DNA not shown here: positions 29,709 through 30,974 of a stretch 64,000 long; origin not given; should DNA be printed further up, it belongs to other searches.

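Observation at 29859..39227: Ten same-strand ORFs (nine genes if the split GTPase is counted once) forming a compositionally mosaic accessory array that matches no described system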

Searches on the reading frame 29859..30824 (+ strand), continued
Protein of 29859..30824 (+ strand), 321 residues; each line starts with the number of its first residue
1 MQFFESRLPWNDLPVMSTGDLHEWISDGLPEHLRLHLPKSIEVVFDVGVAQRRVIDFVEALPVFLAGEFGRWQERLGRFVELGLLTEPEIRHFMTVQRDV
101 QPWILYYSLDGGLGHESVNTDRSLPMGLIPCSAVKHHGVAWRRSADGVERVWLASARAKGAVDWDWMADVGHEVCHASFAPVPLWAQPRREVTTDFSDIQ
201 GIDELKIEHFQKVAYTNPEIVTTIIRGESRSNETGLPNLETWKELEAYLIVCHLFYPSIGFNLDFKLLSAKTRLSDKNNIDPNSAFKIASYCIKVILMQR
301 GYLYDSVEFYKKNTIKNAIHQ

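Call 42: find_related_loci(query=A1, collection=genome_contigs, flank=10000)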
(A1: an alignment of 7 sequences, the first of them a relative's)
Query A1 (321 aa) in genome_contigs; peptide patterns used: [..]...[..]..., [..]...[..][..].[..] (x = any residue, [..] = any of these).
43 stretches matched a pattern; 7 encode a relative of the query (tblastn E <= 1e-3); 7 distinct loci.
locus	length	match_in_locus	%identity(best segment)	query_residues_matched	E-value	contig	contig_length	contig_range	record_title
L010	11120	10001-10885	40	1-296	8e-66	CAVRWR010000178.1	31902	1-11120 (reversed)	MAG: uncultured cyanobacterium isolate MFD02832.bin.2.2 genome assembly, contig: contig_63994, whole genome shotgun sequ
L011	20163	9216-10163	39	1-314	2e-63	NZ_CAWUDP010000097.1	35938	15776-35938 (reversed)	Scytonema sp. PCC 10023 isolate Scytonema sp. PCC 10023 NODE_100_length_35938_cov_91.376975, whole genome shotgun sequen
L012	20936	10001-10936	36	6-312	3e-63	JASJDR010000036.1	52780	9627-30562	MAG: Xenococcus sp. MO_188.B8 MO_188.c_387, whole genome shotgun sequence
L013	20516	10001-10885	38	1-296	1e-61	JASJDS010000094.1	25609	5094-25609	MAG: Calothrix sp. MO_192.B10 MO_192.c_391, whole genome shotgun sequence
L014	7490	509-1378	36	8-296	4e-56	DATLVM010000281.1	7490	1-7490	MAG TPA_asm: Pyrinomonadaceae bacterium isolate SMAG_U13192 k141_597790, whole genome shotgun sequence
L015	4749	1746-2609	35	7-296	1e-51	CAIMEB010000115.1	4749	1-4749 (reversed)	MAG: uncultured Methylococcaceae bacterium isolate VK_bin-0278 genome assembly, contig: bin-0278:115/294, whole genome s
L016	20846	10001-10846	35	7-302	2e-48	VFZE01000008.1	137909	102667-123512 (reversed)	MAG: Acidimicrobiia bacterium isolate K_DeepCast_65m_m1_022 K_DeepCast_65m_m1_022_Ga0194128_10000115, whole genome shotg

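Call 46: search_protein_families(library=ncbifam, proteins=[L013:4553-6145:+, L013:6167-7183:+, L013:7411-8316:+, L013:8367-9167:+, L013:9161-9946:+, L013:10001-10945:+, L016:7310-8473:+, L016:4834-6258:+, L016:3650-4834:+], max_evalue=0.00001)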
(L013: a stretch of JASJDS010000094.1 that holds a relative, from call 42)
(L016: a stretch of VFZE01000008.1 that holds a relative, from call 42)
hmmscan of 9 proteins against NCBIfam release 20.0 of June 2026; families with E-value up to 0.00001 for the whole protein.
L013:4553-6145:+ (531 aa): 9 families
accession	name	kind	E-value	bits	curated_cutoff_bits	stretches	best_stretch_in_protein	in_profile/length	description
NF053612.1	anchor_PA1041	equivalog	7e-14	52.3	250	1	399-526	106-235/236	PA1041 family peptidoglycan-binding anchor lipoprotein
NF053611.1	YiaD_Gzip_OmpA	equivalog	4.4e-12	46.1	175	1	424-510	104-186/206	YiaD family glycine zipper/OmpA-like lipoprotein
NF008071.1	PRK10808.1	equivalog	2.3e-11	43.7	277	1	407-508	219-317/358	porin OmpA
NF045787.1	OmpABordt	equivalog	3.6e-10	39.9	200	1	424-511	87-172/194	outer membrane protein OmpA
NF053585.1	OMP_LP_YfiB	equivalog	8.3e-10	38.8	128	1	424-507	58-139/163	outer membrane lipoprotein YfiB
NF047726.1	AutTranAdhPGAsTpgA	equivalog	5.7e-09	35.5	350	1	415-499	147-231/268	trimeric autotransporter adhesin/peptidogylcan-associated protein TpgA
TIGR02802.1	Pal_lipo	equivalog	5.9e-08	32.8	125.35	1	423-498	1-73/104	peptidoglycan-associated lipoprotein Pal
TIGR03789.1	pdsO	hypoth_equivalog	2.7e-07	30.5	152.2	1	421-497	136-211/243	sortase-associated OmpA-like protein PdsO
NF052230.1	T9SS_PorE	exception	6.2e-06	24.8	600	1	425-505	518-596/648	PorE family type IX secretion system protein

L013:6167-7183:+ (339 aa): 7 families
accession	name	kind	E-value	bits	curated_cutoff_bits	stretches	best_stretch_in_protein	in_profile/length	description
TIGR01728.1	SsuA_fam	subfamily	1.2e-42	146.1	163.5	1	39-330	2-289/290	aliphatic sulfonate ABC transporter substrate-binding protein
TIGR03427.1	ABC_peri_uca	equivalog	6.4e-19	68.3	333.9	1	37-289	3-262/328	putative urea ABC transporter substrate-binding protein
NF008588.0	PRK11553.1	subfamily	9e-18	64.3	299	1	125-274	118-266/319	aliphatic sulfonate ABC transporter substrate-binding protein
NF040735.1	SBP_SaoX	equivalog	3e-17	62.7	300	1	53-267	20-237/330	ABC transporter substrate-binding subunit SaoX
TIGR01729.1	taurine_ABC_bnd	equivalog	5.5e-13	49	304.25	1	80-255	42-220/300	taurine ABC transporter substrate-binding protein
TIGR02122.1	TRAP_TAXI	subfamily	2.4e-08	33.2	84.35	1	107-189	112-196/320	TAXI family TRAP transporter solute-binding subunit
NF008553.0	PRK11480.1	equivalog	4.7e-08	32.6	490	1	81-256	67-243/320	taurine ABC transporter substrate-binding protein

L013:7411-8316:+ (302 aa): 0 families

L013:8367-9167:+ (267 aa): 7 families
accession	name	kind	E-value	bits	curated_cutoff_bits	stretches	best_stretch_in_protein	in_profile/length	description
NF040733.1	ABC_perm_U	equivalog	4.5e-37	127.9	295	1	22-267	6-249/251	ABC transporter permease subunit SaoP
NF007545.0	PRK10160.1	equivalog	6.2e-35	121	342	1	15-266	14-270/275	taurine ABC transporter permease TauC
NF008470.0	PRK11365.1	equivalog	1.4e-29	103.3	347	1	24-266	8-252/263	aliphatic sulfonate ABC transporter permease SsuC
TIGR01183.1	ntrB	equivalog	8.3e-21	74.6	209.05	1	72-255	15-198/202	nitrate ABC transporter permease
TIGR03416.1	ABC_choXWV_perm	equivalog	1.1e-18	67.7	363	1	66-249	77-260/267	choline ABC transporter permease subunit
NF008196.0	PRK10952.1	equivalog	6e-15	54.9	439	1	81-230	151-299/356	glycine betaine/L-proline ABC transporter permease ProW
NF040932.1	ABC_arch_GlcU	equivalog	2.6e-07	30.6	340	1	28-199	17-194/272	glucose ABC transporter permease GlcU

L013:9161-9946:+ (262 aa): 187 families (the best 25 are shown)
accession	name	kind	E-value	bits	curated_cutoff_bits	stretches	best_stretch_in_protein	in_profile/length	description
TIGR01184.1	ntrCD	subfamily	1.6e-63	214.4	291.8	1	32-253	1-228/230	nitrate ABC transporter ATP-binding protein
TIGR03265.1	PhnT2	equivalog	2.1e-62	211.4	457.7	1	22-217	10-210/353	putative 2-aminoethylphosphonate ABC transporter ATP-binding protein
NF040729.1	ABC_ATP_SaoA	equivalog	2.3e-62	210.6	360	1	12-252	2-243/248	ABC transporter ATP-binding protein SaoA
NF008421.0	PRK11248.1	equivalog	1.8e-59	201.3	357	1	25-226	10-213/255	taurine ABC transporter ATP-binding subunit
TIGR00968.1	3a0106s01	subfamily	3.8e-56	190.3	342.75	1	22-217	6-206/237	sulfate ABC transporter ATP-binding protein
NF006987.0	PRK09452.1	equivalog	8.2e-55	186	482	1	5-217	11-223/378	spermidine/putrescine ABC transporter ATP-binding protein PotA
TIGR01187.1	potA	subfamily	1.2e-53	182.3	355.6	1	47-217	1-176/325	polyamine ABC transporter ATP-binding protein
NF043075.1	MMSYN1_0197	equivalog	2e-53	181.5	550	1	11-216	2-207/341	spermidine/putrescine ABC transporter ATP-binding protein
NF008420.0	PRK11247.1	equivalog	1.5e-51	175.1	395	1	22-236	18-226/257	aliphatic sulfonates ABC transporter ATP-binding protein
NF008105.0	PRK10851.1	equivalog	2e-51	174.8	502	1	22-217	8-212/362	sulfate/thiosulfate ABC transporter ATP-binding protein CysA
NF008653.0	PRK11650.1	subfamily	7.8e-51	173.2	432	1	12-216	4-209/357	sn-glycerol-3-phosphate ABC transporter ATP-binding protein UgpC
TIGR01186.1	proV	subfamily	8.2e-51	173.2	326.6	1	30-217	7-205/363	betaine/proline/choline family ABC transporter ATP-binding protein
NF040933.2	ABC_arch_GlcV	equivalog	6.7e-49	166.7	450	1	13-215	4-215/357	glucose ABC transporter ATP-binding protein GlcV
NF008621.0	PRK11607.1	equivalog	7.4e-49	166.5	613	1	11-216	19-224/377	putrescine ABC transporter ATP-binding subunit PotG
NF040840.2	tungstate_WtpC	equivalog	1.2e-48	166.1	440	1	31-217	15-206/347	tungstate ABC transporter ATP-binding protein WtpC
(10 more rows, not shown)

L013:10001-10945:+ (315 aa): 0 families

L016:7310-8473:+ (388 aa): 2 families
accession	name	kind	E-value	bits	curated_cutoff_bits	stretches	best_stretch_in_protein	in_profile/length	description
NF050172.1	CDNTAsCap12CFB2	equivalog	3.9e-20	72.3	450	1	3-152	2-150/312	CBASS system CD-NTase-associated NAD(+) hydrolase Cap12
NF050171.1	CDNTAsCap12CFB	equivalog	4.5e-18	65.5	450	1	5-127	1-125/305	CBASS system CD-NTase-associated NAD(+) hydrolase Cap12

L016:4834-6258:+ (475 aa): 4 families
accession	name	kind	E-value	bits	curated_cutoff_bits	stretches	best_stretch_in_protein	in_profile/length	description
NF010322.0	PRK13759.1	equivalog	1.4e-32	112.9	481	2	21-130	4-107/486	arylsulfatase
TIGR03417.1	chol_sulfatase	equivalog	2e-30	106.2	433.45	2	264-465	259-435/500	choline-sulfatase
NF045661.1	HdlasePehA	equivalog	7.1e-17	61.2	900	1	260-386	284-397/506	phosphoric/sulfuric ester hydrolase PehA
NF052527.1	Mn_arylsulf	exception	2e-15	56.7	850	1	23-130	1-103/479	manganese-dependent arylsulfatase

L016:3650-4834:+ (395 aa): 0 families

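Call 47: search_protein_families(library=pfam, proteins=[L013:4553-6145:+, L013:6167-7183:+, L013:7411-8316:+, L013:8367-9167:+, L013:9161-9946:+, L013:10001-10945:+, L016:7310-8473:+, L016:4834-6258:+, L016:3650-4834:+], max_evalue=0.001)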
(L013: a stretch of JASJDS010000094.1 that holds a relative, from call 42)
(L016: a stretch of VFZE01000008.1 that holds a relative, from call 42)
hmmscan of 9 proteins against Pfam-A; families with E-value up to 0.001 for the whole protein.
L013:4553-6145:+ (531 aa): 2 families
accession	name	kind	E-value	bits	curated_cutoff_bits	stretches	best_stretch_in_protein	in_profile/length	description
PF00691.25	OmpA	-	1.1e-14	55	27.2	1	429-506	4-82/98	OmpA family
PF09084.16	NMT1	-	0.00092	19.6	20.5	0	72-275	17-202/216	NMT1/THI5 like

L013:6167-7183:+ (339 aa): 3 families
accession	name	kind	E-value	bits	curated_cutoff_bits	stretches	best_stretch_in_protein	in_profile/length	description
PF09084.16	NMT1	-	4.4e-28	99.1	20.5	1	48-255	4-216/216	NMT1/THI5 like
PF13379.11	NMT1_2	-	2e-22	80.7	24.7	1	36-258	6-247/252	NMT1-like family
PF12974.12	Phosphonate-bd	-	3e-09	37.1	27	1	61-216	25-194/242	ABC transporter, phosphonate, periplasmic substrate-binding protein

L013:7411-8316:+ (302 aa): 0 families

L013:8367-9167:+ (267 aa): 1 family
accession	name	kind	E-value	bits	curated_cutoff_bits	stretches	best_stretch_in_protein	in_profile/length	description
PF00528.27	BPD_transp_1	-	1.4e-21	77.5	26.4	1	95-263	2-182/184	Binding-protein-dependent transport system inner membrane component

L013:9161-9946:+ (262 aa): 4 families
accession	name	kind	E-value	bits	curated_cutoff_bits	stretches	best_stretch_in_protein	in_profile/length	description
PF00005.33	ABC_tran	-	5.5e-35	121.4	25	1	32-169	1-136/137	ABC transporter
PF13304.12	AAA_21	-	4.1e-05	24.2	27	0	44-65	1-22/304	AAA domain, putative AbiEii toxin, Type IV TA system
PF02463.25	SMC_N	-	0.00022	21.2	40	0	41-59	23-41/220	RecF/RecN/SMC N terminal domain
PF03215.21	Rad17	-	0.00033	21.1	23.8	0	40-63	42-66/186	Rad17 P-loop domain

L013:10001-10945:+ (315 aa): 0 families

L016:7310-8473:+ (388 aa): 1 family
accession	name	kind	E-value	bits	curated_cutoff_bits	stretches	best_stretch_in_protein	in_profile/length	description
PF10137.14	CAP12-PCTIR_TIR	-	9.4e-23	80.9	24.7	1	5-125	1-118/119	CAP12/Pycsar effector protein, TIR domain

L016:4834-6258:+ (475 aa): 3 families
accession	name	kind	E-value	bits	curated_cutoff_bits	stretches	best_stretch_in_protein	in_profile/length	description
PF00884.28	Sulfatase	-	7.3e-51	173.7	25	1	24-360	1-297/301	Sulfatase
PF16347.10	SGSH_C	-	8.9e-07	29.6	29.3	0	322-393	11-82/154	N-sulphoglucosamine sulphohydrolase, C-terminal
PF01663.27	Phosphodiest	-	7.3e-06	26.2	23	0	262-307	186-231/342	Type I phosphodiesterase / nucleotide pyrophosphatase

L016:3650-4834:+ (395 aa): 2 families
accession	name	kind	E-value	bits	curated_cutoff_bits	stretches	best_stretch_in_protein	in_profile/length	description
PF06439.18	3keto-disac_hyd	-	3.9e-75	252.5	26.8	2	26-212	2-186/187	3-keto-disaccharide hydrolase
PF20407.5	DUF1583_N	-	7.3e-05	23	22.9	0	330-364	85-119/150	Domain of unknown function (DUF1583_N)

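Call 55: predict_structure(alignment_id=A2)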
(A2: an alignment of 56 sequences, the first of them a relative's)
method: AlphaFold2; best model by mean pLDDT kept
length: 321 residues; sequences in the alignment: 56
mean_pLDDT: 92.5   pTM: 0.92
mean pLDDT of the five models: 92.5, 91.9, 91.2, 90.5, 90.3
residues with pLDDT >= 90: 256; 70-90: 56; 50-70: 9; < 50: 0
segments of 3 or more residues with pLDDT < 50: none
pLDDT, mean of each block of 10 residues (from residue 1): 97 98 98 97 98 98 98 98 98 96 97 85 94 95 95 98 97 98 86 80 90 95 96 93 92 93 79 71 95 94 80 81 75
secondary structure, 60 per line:
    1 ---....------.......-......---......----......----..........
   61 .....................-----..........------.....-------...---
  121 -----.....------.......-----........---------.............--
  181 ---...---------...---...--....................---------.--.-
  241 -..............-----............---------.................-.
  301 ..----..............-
elements in order: E4-7 E14-20 H22-27 H31-36 E41-46 H51-81 H87-96 E103-107 E126-130 E137-143 E149-156 H166-178 H207-226 H242-255 H261-272 H282-298 H307-320
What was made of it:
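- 29859..30824 (+): g1: 321-aa cytoplasmic HExxH...E protein, a putative metallohydrolase of a new family. The N-terminal 187 codons are G/T-ending and conserved. The C-terminal third is AT-rich and divergent. AF2 pLDDT 92.5, pTM 0.92 (call 55).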

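Call 57: fold_search(model_id=the predicted structure, library=pdb)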
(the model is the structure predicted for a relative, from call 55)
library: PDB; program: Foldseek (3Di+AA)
matches with E <= 10: 317; with E <= 0.001: 0
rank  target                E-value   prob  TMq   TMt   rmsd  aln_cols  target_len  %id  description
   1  4wh1                  5.8e-01  0.08  0.17  0.16  17.2       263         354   12  N-Acetylhexosamine 1-kinase (ligand free) (released 2015-02-11)
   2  5lp2_A                6.1e-01  0.02  0.08  0.08  25.2       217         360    8  Adhesin domain of the type 1 HopQ of Helicobacter pylori strain G27 (released 2016-10-12)
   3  9nns_A                7.2e-01  0.28  0.08  0.07   2.9        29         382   24  Flavin-dependent N5-ornithine monooxygenase EtcB (released 2025-05-28)
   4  6ixl_A                8.9e-01  0.04  0.15  0.13  18.5       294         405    9  Crystal structure of isocitrate dehydrogenase from Ostreococcus tauri (released 2019-12-18)
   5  7e2w_A                1.2e+00  0.03  0.15  0.12  18.8       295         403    7  Crystal structure of isocitrate dehydrogenase from Ostreococcus tauri in complex with isocitrate and magnesium(II) (released 2021-05-19)
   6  3mxl_A                1.4e+00  0.01  0.11  0.10  23.2       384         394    9  Crystal structure of nitrososynthase from Micromonospora carbonacea var. africana (released 2011-02-09)
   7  5yjw                  1.4e+00  0.01  0.10  0.08  20.5       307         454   11  Structure of the Ndi1 protein from Saccharomyces cerevisiae in complex with the competitive inhibitor, stigmatellin. (released 2018-02-14)
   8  2qoq                  1.5e+00  0.04  0.18  0.19  12.7       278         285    8  Human EphA3 kinase and juxtamembrane region, base, AMP-PNP bound structure (released 2007-10-02)
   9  6qpq_A                1.5e+00  0.02  0.11  0.09  23.2       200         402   12  The structure of the cohesin head module elucidates the mechanism of ring opening (released 2020-02-05)
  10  3o5t_A                1.6e+00  0.06  0.12  0.13  14.4       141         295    8  Structure of DraG-GlnZ complex with ADP (released 2011-10-05)
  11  2qol                  1.6e+00  0.04  0.17  0.18  12.9       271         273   10  Human EphA3 kinase and juxtamembrane region, Y596:Y602:S768G triple mutant (released 2007-08-28)
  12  9fyi_A                1.7e+00  0.03  0.14  0.12  17.1       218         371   10  [4Fe-4S] Cluster-Containing L-Cysteine Desulfidase CyuA from Methanococcus maripaludis (released 2025-07-16)
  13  7udj_H                1.8e+00  0.06  0.13  0.17  10.8       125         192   16  Crystal structure of designed helical repeat protein RPB_PEW3_R4 bound to PAWx4 peptide (released 2023-03-22)
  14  4wh2                  1.8e+00  0.04  0.17  0.16  17.2       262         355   13  N-acetylhexosamine 1-kinase in complex with ADP (released 2015-02-18)
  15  2rha                  1.9e+00  0.03  0.09  0.13  13.9       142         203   10  Crystal structure of a predicted dna-binding transcriptional regulator (saro_1072) from novosphingobium aromaticivorans  (released 2007-10-30)
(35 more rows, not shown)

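Call 59: fold_search(model_id=the predicted structure, library=viral)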
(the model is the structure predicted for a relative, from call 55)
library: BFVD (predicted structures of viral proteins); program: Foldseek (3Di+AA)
matches with E <= 10: 460; with E <= 0.001: 0
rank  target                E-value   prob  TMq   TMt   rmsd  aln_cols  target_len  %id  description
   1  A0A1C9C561            1.1e-01  0.35  0.19  0.27  10.0       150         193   11  Uncharacterized protein [Heterosigma akashiwo virus 01]
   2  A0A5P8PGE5            1.5e-01  0.08  0.13  0.17  14.7       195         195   11  (no name in the UniProt tables at hand)
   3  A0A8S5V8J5            1.8e-01  0.03  0.08  0.06  20.3       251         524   12  PcfJ like protein [Myoviridae sp. ctDzM5]
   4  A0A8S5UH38            2.2e-01  0.04  0.11  0.11  16.1       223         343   11  Nucelotide kinase [Siphoviridae sp. ct0eR1]
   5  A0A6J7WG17            3.1e-01  0.05  0.10  0.06  21.7       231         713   12  Uncharacterized protein [uncultured Caudovirales phage]
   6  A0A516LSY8            4.8e-01  0.03  0.13  0.07  23.5       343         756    9  (no name in the UniProt tables at hand)
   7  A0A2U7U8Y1            6.0e-01  0.05  0.11  0.08  17.4       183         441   10  Uncharacterized protein [Pandoravirus quercus]
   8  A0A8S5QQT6            6.0e-01  0.04  0.11  0.12  18.9       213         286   12  Uncharacterized protein [Siphoviridae sp. ct6oU4]
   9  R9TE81                6.3e-01  0.08  0.11  0.16  17.2       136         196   12  Uncharacterized protein [Vibrio phage nt-1]
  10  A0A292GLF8            8.2e-01  0.16  0.18  0.29   7.5       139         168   12  (no name in the UniProt tables at hand)
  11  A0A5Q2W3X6            8.7e-01  0.11  0.15  0.24  13.9       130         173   13  (no name in the UniProt tables at hand)
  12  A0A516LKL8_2          1.1e+00  0.02  0.11  0.04  21.2       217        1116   16  (no name in the UniProt tables at hand)
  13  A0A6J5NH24            1.1e+00  0.02  0.11  0.12  21.4       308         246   12  Uncharacterized protein [uncultured Caudovirales phage]
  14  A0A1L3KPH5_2          1.1e+00  0.01  0.09  0.03  25.2       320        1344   10  RNA-dependent RNA polymerase [Hubei bunya-like virus 13]
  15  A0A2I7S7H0            1.3e+00  0.25  0.10  0.37   5.9        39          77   28  (no name in the UniProt tables at hand)
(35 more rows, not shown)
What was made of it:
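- On Gluzincin metallopeptidases: Foldseek best is E 0.58 with TM <= 0.2 against PDB and E 0.11 against BFVD (calls 57, 59).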

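Call 61: search_dna_similar(query=window:29859-30821:+, collection=plasmids, mode=protein, max_evalue=0.001, max_rows=15)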
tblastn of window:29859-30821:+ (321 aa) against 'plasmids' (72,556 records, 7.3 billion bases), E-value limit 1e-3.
No match.

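Call 65: search_solved_structures(query=A3, max_evalue=1)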
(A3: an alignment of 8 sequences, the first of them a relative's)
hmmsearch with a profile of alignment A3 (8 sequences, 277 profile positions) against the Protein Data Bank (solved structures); distinct sequences matched with E-value up to 1: 7.
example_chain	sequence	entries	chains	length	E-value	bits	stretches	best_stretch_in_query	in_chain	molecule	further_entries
5mpt_A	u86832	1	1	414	0.076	15.6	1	63-145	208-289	Citrinin polyketide synthase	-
5evj_A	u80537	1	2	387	0.092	15.3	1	37-176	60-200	Arsenite methyltransferase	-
8ga9_A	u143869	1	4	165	0.092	15.3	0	14-44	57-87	C4HR1_4r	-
6cca_A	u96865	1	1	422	0.12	15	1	61-99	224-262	DisA protein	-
8eox_D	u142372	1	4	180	0.12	14.9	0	14-43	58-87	C4HR1_4r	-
6kjg_A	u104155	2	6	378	0.45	13.1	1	60-177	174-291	Dual-functional monooxygenase/methyltransferase psoF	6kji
3ofj_A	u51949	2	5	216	0.5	12.9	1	128-175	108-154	Nodulation protein S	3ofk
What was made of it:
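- On Histamine N-methyltransferase-like small-molecule N-MTases: Substrate residues were not examined. g4 has no such hit (call 65).
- Closest known: Histamine N-methyltransferase. Different: g4 has no PDB relative below E 0.07 (call 65).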
